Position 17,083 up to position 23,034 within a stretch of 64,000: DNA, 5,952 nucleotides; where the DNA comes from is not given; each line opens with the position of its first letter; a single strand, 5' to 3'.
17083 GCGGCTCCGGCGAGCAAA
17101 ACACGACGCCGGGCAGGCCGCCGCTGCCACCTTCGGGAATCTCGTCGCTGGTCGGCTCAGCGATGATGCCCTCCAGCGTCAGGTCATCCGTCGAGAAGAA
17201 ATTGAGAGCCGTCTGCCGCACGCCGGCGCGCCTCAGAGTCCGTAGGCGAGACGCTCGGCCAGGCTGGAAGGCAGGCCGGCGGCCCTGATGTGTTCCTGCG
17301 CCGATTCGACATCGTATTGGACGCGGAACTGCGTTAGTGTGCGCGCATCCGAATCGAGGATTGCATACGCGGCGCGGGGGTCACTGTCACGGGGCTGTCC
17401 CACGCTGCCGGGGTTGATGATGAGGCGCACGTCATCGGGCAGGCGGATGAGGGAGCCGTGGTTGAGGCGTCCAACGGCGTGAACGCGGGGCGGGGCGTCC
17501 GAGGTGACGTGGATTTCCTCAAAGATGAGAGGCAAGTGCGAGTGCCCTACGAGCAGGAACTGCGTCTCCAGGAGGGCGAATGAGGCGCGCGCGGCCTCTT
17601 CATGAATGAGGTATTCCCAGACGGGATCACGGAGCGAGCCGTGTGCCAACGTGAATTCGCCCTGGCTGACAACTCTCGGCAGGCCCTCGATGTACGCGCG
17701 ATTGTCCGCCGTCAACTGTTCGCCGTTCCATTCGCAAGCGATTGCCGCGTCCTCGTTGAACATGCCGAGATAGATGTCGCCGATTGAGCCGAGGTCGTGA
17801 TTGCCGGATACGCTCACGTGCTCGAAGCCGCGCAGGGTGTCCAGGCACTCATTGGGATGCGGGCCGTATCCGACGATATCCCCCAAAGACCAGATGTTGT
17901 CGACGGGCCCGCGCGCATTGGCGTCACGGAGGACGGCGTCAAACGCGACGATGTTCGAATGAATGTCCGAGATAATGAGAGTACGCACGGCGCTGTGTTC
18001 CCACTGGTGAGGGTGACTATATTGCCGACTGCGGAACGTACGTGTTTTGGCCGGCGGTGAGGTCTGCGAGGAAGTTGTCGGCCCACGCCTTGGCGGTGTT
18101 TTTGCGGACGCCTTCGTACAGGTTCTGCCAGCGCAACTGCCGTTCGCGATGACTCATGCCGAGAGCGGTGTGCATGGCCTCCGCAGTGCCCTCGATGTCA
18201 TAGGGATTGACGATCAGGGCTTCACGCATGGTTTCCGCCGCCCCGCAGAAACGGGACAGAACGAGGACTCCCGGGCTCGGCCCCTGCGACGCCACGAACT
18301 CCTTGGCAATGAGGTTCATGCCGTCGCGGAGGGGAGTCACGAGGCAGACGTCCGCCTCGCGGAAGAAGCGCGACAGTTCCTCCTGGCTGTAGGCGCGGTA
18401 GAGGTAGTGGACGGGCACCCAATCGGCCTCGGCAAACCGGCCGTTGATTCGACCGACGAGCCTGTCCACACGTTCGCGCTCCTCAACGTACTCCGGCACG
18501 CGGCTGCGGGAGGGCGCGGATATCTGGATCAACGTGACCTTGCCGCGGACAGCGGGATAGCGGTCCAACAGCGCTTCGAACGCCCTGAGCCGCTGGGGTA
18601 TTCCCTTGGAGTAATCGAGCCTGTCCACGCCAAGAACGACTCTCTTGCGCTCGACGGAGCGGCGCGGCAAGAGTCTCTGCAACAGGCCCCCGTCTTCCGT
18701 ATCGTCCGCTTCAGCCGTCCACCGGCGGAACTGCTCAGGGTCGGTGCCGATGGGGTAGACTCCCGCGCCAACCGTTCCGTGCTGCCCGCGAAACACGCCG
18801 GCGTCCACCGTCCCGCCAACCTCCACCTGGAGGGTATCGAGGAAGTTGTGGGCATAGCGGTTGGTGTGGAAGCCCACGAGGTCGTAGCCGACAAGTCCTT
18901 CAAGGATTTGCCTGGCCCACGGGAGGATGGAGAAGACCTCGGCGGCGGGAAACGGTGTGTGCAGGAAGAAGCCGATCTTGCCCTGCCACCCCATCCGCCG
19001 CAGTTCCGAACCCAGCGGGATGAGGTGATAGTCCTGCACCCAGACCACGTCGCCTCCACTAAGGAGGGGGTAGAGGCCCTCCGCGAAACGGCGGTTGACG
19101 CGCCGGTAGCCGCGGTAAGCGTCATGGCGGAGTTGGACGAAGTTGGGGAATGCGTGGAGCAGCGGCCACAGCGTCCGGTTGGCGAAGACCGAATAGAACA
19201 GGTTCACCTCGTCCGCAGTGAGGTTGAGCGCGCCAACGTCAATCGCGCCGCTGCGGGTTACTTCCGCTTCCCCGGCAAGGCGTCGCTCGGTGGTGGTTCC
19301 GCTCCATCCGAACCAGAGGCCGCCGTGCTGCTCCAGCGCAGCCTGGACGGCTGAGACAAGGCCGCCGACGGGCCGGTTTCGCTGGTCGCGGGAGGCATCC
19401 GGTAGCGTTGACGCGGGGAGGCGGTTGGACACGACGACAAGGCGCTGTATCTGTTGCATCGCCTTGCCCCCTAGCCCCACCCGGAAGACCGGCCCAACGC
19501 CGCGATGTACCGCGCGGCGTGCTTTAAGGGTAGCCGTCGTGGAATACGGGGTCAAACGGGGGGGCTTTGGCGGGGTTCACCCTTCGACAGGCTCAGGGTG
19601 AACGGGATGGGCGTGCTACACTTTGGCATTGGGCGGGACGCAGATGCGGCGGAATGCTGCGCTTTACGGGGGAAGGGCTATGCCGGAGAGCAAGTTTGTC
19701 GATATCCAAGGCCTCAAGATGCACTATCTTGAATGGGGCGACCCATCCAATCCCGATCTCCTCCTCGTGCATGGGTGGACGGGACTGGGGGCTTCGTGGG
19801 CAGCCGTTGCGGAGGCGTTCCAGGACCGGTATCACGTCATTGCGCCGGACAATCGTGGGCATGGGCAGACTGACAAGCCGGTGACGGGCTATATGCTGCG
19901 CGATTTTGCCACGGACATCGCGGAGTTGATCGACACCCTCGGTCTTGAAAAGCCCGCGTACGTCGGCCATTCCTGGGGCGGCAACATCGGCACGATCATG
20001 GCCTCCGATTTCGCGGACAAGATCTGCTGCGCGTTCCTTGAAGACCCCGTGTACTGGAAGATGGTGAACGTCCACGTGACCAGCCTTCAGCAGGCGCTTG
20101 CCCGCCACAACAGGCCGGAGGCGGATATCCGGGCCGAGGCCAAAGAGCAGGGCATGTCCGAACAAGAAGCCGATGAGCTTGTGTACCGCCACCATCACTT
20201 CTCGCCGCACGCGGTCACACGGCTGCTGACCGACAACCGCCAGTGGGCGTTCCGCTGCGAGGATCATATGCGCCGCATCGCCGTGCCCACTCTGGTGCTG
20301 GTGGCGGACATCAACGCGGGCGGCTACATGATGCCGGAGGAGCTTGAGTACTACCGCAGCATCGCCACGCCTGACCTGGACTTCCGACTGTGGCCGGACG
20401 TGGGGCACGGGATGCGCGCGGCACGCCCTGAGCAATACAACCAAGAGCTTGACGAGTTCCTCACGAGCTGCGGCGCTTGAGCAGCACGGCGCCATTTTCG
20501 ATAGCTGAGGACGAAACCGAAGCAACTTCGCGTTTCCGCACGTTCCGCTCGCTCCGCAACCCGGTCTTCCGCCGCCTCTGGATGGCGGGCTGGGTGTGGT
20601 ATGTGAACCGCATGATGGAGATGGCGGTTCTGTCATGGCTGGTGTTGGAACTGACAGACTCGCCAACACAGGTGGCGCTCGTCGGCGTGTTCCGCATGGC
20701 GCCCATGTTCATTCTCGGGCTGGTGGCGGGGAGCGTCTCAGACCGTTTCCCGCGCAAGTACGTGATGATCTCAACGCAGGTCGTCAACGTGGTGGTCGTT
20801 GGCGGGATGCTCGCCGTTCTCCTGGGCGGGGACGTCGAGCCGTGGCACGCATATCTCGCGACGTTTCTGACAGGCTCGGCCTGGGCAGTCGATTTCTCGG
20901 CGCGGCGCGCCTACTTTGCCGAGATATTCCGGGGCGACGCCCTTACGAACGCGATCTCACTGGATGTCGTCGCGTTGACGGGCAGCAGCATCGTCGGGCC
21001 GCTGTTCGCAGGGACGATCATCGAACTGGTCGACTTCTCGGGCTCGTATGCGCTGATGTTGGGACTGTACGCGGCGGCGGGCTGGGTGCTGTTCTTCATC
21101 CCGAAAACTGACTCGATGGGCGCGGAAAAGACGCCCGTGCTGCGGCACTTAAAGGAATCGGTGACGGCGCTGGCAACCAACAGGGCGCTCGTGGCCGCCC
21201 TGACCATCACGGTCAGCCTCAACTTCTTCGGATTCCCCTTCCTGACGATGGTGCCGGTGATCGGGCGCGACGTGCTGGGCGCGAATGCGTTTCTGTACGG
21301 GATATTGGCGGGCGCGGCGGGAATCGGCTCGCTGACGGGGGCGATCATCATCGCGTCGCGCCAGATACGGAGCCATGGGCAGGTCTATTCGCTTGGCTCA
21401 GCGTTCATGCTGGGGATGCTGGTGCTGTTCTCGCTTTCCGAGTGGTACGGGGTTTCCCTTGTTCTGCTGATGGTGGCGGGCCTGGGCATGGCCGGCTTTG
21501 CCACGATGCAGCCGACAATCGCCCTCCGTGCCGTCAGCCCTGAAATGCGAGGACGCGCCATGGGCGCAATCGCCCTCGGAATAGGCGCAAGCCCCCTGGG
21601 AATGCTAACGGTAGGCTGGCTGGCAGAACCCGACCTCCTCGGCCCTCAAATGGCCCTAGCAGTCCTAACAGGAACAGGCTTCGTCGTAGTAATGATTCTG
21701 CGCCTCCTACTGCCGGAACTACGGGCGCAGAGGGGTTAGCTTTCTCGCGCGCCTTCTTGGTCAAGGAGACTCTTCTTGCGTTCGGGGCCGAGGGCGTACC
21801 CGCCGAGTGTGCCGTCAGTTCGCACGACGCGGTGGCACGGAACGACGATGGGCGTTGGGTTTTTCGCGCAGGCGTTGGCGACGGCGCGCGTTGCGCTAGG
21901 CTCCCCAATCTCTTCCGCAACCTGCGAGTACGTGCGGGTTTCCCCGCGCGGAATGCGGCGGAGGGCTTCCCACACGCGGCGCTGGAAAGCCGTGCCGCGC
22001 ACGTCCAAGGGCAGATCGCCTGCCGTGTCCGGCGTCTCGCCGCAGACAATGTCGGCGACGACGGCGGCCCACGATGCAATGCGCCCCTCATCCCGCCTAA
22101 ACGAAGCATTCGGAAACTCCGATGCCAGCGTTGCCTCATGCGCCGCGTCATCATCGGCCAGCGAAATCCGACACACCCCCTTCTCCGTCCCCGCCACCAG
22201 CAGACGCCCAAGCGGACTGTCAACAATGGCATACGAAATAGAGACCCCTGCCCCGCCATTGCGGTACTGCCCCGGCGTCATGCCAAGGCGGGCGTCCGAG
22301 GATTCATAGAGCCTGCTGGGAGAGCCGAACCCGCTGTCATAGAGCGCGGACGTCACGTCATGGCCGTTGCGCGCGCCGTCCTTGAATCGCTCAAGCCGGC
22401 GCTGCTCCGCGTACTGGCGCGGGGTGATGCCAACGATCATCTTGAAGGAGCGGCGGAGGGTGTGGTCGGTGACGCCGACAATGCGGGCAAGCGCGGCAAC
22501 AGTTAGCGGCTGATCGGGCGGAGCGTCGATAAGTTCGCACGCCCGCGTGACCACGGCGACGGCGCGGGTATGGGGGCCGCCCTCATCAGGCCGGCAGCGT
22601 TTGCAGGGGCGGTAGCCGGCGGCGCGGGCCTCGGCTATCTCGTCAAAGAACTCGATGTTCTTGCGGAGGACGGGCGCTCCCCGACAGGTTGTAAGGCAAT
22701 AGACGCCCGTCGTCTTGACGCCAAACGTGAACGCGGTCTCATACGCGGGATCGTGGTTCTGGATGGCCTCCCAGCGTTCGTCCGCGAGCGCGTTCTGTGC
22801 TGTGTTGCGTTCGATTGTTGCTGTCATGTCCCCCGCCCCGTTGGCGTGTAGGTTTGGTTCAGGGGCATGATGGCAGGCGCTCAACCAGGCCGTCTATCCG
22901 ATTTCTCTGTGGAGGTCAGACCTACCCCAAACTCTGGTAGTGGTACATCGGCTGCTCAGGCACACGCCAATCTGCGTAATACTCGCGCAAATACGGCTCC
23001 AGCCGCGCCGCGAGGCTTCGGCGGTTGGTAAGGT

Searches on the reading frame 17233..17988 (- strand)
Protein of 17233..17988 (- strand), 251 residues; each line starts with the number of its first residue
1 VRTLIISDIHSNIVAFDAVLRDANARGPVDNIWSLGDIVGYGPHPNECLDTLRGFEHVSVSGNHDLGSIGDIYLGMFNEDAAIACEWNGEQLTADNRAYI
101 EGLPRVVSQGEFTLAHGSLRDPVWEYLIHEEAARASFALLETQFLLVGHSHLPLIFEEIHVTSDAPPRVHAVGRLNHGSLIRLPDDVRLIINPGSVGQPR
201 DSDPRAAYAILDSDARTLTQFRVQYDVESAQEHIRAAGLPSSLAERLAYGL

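Call 52: search_protein_families(library=pfam, max_evalue=0.00001, proteins=[window:17233-17988:-])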
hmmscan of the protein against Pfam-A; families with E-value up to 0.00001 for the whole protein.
window:17233-17988:- (251 aa): 2 families
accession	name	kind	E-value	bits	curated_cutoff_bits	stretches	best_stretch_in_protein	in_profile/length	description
PF12850.12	Metallophos_2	-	1.2e-17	64.8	27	1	1-214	1-152/154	Calcineurin-like phosphoesterase superfamily domain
PF00149.33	Metallophos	-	2.2e-10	41.7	21.5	1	1-118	1-116/191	Calcineurin-like phosphoesterase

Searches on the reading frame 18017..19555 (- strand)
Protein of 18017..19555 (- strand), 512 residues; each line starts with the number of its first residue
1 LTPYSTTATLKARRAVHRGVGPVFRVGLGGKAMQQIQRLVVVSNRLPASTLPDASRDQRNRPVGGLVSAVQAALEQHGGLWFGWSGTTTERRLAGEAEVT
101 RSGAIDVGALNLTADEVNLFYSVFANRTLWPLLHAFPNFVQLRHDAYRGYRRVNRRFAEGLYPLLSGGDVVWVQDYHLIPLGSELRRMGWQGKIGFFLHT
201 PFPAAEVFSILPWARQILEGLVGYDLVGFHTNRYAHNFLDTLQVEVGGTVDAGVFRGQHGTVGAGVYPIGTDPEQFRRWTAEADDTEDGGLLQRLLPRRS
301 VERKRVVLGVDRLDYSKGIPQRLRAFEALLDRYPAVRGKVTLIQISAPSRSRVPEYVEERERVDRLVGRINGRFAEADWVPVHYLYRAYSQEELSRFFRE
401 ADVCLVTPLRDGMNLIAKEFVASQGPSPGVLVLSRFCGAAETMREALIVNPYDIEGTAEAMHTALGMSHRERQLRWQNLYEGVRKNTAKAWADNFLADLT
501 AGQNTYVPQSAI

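Call 52: search_protein_families(library=pfam, max_evalue=0.00001, proteins=[window:18017-19555:-])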
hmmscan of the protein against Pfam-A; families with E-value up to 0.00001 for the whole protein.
window:18017-19555:- (512 aa): 1 family
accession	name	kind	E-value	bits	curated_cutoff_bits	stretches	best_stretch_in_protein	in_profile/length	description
PF00982.27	Glyco_transf_20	-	3.5e-131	438.6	32.5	1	38-500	2-472/473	Glycosyltransferase family 20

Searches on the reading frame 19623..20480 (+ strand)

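Call 52: search_protein_families(library=pfam, max_evalue=0.00001, proteins=[window:19623-20480:+])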
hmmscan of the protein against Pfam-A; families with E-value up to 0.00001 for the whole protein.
window:19623-20480:+ (285 aa): 3 families
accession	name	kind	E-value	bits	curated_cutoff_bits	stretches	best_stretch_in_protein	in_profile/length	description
PF00561.26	Abhydrolase_1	-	4e-26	92.6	25.8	1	46-148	3-103/245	alpha/beta hydrolase fold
PF12697.13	Abhydrolase_6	-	1e-19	72.5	26.3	1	46-274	1-216/217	Alpha/beta hydrolase family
PF12146.15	Hydrolase_4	-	1.2e-14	54.7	27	1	46-229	7-200/239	Serine aminopeptidase, S33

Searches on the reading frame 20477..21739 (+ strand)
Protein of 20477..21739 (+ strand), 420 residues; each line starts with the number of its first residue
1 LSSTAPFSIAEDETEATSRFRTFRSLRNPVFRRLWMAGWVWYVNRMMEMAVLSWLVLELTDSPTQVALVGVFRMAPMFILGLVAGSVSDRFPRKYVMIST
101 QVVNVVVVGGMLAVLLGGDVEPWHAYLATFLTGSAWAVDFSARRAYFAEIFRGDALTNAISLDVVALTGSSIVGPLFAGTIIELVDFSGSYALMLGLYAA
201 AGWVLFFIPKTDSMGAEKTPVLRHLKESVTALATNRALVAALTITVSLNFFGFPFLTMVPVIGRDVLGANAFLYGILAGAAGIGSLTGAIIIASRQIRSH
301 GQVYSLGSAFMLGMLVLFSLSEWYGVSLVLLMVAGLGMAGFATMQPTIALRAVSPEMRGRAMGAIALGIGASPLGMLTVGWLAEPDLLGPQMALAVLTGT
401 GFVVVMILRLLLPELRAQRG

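Call 52: search_protein_families(library=pfam, max_evalue=0.00001, proteins=[window:20477-21739:+])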
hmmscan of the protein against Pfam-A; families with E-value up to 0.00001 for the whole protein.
window:20477-21739:+ (420 aa): 2 families
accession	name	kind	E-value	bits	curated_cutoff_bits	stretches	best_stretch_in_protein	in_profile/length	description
PF07690.21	MFS_1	-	2.3e-26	93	33.4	2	34-319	1-287/347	Major Facilitator Superfamily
PF05977.19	MFS_3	-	4.5e-26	91.8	27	1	22-413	3-396/524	Transmembrane secretion effector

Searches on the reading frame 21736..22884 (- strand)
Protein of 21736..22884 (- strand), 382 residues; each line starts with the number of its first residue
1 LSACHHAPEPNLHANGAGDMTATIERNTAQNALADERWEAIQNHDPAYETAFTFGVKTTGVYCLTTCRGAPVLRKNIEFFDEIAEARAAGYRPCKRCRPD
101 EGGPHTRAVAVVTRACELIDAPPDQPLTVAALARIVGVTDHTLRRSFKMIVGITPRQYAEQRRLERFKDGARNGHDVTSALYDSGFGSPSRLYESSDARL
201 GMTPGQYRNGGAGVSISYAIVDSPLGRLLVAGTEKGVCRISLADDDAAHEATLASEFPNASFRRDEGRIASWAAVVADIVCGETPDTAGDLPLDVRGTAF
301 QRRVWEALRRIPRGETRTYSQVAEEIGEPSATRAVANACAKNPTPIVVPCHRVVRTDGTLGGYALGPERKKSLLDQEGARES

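Call 32: search_protein_families(library=ncbifam, proteins=[window:21736-22884:-])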
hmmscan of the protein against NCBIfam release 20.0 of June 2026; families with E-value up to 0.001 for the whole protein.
window:21736-22884:- (382 aa): 10 families
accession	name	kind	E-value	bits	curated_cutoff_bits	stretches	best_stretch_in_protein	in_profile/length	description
NF011964.0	PRK15435.1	equivalog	9e-110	367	345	1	33-381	8-352/354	bifunctional DNA-binding transcriptional regulator/O6-methylguanine-DNA methyltransferase Ada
TIGR00589.1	ogt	superfamily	3.1e-34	116.8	46.4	1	298-377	1-80/80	methylated-DNA--[protein]-cysteine S-methyltransferase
NF007626.0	PRK10286.1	equivalog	5.9e-26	91.6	192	1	287-378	76-167/171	methylated-DNA--[protein]-cysteine S-methyltransferase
NF041132.1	DNA_protcyst_Mta_Thcoc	equivalog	3.1e-18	66.2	250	1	270-378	62-169/169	methylated-DNA--protein-cysteine methyltransferase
NF003022.0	PRK03887.1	equivalog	3.3e-18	66.1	164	1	271-381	63-172/175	methylated-DNA--protein-cysteine methyltransferase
NF041686.2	ant_diox_reg_AndR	equivalog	1.4e-09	38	350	1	107-205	214-315/321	anthranilate 1,2-dioxygenase regulatory protein AndR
NF006902.0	PRK09393.1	equivalog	1.9e-07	30.6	425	1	116-209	226-320/327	transcriptional regulator FtrA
NF047455.1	TF_Staph_AryK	equivalog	4.3e-06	25.2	850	1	112-209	159-257/759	transcriptional regulator AryK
NF007693.0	PRK10371.1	equivalog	3.1e-05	23.3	253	1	107-209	195-298/309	transcriptional regulator MelR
TIGR04094.1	adjacent_YSIRK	equivalog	0.00016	20.7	200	1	120-208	295-383/383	YSIRK-targeted surface antigen transcriptional regulator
